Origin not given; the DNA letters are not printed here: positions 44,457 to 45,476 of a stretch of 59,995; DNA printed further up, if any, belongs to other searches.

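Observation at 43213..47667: Coupled five-gene KaiC-like ATPase / V4R / wHTH / orphan PAS-kinase cluster without kaiA, kaiB or a response regulator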

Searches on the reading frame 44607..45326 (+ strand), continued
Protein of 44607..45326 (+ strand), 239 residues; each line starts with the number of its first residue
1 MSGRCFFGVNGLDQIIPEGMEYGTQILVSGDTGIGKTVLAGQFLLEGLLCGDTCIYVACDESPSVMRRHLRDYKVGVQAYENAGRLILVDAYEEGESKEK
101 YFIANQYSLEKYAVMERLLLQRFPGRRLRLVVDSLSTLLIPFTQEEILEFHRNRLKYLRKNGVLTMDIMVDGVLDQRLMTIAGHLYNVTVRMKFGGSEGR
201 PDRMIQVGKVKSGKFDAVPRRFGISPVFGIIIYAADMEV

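Call 56: list_cluster_members(proteins=[P0107, P0111, P0112, P0115, P0116, P0117, P0126, P0110, P0098, P0080])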
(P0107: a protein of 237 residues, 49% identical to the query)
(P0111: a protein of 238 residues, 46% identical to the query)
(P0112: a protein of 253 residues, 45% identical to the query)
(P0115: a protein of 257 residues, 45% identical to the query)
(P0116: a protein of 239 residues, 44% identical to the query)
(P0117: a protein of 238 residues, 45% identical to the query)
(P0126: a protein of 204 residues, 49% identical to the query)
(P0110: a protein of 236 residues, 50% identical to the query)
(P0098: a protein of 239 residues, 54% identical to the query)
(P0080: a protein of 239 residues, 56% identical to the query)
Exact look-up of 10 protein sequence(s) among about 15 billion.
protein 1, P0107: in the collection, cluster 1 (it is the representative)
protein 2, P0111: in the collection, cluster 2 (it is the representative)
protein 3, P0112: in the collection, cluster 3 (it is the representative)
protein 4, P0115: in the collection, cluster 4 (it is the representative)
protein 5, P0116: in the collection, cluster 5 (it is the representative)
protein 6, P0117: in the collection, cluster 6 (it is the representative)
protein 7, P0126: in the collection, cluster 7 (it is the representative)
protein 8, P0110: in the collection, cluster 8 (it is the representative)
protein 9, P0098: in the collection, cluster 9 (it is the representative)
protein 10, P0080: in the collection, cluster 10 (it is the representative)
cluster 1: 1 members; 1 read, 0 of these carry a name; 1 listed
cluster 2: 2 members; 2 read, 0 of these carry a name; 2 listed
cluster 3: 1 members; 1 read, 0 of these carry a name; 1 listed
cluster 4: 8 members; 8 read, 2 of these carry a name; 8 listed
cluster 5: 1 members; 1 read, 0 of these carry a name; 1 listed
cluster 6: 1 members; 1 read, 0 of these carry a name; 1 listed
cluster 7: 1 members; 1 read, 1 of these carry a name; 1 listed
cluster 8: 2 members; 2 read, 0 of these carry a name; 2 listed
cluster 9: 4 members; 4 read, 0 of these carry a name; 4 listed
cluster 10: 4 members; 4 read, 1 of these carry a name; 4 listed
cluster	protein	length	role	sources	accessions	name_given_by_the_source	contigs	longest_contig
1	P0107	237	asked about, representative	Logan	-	-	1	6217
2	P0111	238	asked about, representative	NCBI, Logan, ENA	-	-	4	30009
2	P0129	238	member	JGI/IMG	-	-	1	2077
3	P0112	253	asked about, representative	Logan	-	-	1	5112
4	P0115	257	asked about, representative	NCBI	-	-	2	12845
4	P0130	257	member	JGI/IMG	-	KaiC/GvpD/RAD55 family RecA-like ATPase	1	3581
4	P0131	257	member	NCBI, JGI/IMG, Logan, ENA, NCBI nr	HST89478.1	MAG TPA: ATPase domain-containing protein [Ktedonobacterales bacterium] | KaiC/GvpD/RAD55 family RecA-like ATPase | ATPase domain-containing protein [Ktedonobacterales bacterium]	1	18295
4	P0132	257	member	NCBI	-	-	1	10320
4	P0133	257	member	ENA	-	-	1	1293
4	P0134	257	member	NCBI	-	-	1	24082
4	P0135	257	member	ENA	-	-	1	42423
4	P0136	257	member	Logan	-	-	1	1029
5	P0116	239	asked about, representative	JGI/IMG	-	-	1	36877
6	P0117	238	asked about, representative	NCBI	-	-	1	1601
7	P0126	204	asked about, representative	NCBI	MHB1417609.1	MAG: RAD55 family ATPase, partial [Chloroflexota bacterium]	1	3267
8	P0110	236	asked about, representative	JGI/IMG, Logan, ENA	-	-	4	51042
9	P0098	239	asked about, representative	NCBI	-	-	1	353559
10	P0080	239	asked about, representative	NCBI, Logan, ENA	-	-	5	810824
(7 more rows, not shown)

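Call 58: search_protein_families(library=pfam, proteins=[L020:3037-3453:+, L020:5170-5583:+, L021:3216-3611:+, L021:5259-5603:+, L020:9901-10881:+, L020:10881-11381:+, L020:7783-8343:+, L040:7715-8692:+, L040:8723-8986:+, L040:11309-11887:+], max_evalue=0.01)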
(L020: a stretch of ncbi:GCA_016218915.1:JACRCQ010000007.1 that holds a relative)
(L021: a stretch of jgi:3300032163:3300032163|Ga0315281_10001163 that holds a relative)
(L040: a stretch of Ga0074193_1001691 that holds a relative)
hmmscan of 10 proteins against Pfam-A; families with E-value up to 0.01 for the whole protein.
L020:3037-3453:+ (138 aa): 0 families

L020:5170-5583:+ (137 aa): 0 families

L021:3216-3611:+ (131 aa): 0 families

L021:5259-5603:+ (114 aa): 0 families

L020:9901-10881:+ (326 aa): 2 families
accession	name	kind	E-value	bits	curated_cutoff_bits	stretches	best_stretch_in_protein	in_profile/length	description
PF13424.12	TPR_12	-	0.0068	17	30.1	0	73-114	6-49/77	Tetratricopeptide repeat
PF13181.12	TPR_8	-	0.0069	16.9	25.7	0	72-101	3-32/34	Tetratricopeptide repeat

L020:10881-11381:+ (166 aa): 0 families

L020:7783-8343:+ (186 aa): 2 families
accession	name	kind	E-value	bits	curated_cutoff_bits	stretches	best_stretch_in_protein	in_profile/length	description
PF02830.23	V4R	-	2.8e-11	43.8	31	1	131-177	14-60/62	V4R domain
PF06505.16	XylR_N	-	0.0026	17.9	23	1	20-108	9-100/101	Activator of aromatic catabolism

L040:7715-8692:+ (325 aa): 2 families
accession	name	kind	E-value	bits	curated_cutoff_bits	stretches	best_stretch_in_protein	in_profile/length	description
PF02830.23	V4R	-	2.4e-10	40.8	31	1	275-320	15-60/62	V4R domain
PF16344.10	FecR_C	-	0.0079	16.7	24.4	0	217-246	35-63/70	FecR, C-terminal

L040:8723-8986:+ (87 aa): 0 families

L040:11309-11887:+ (192 aa): 2 families
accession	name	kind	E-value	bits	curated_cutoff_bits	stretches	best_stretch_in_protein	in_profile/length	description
PF03861.19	ANTAR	-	7.2e-21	74.2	27.3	1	128-180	2-54/54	ANTAR domain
PF00072.30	Response_reg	-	3.6e-08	34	30.2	1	6-109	1-110/111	Response regulator receiver domain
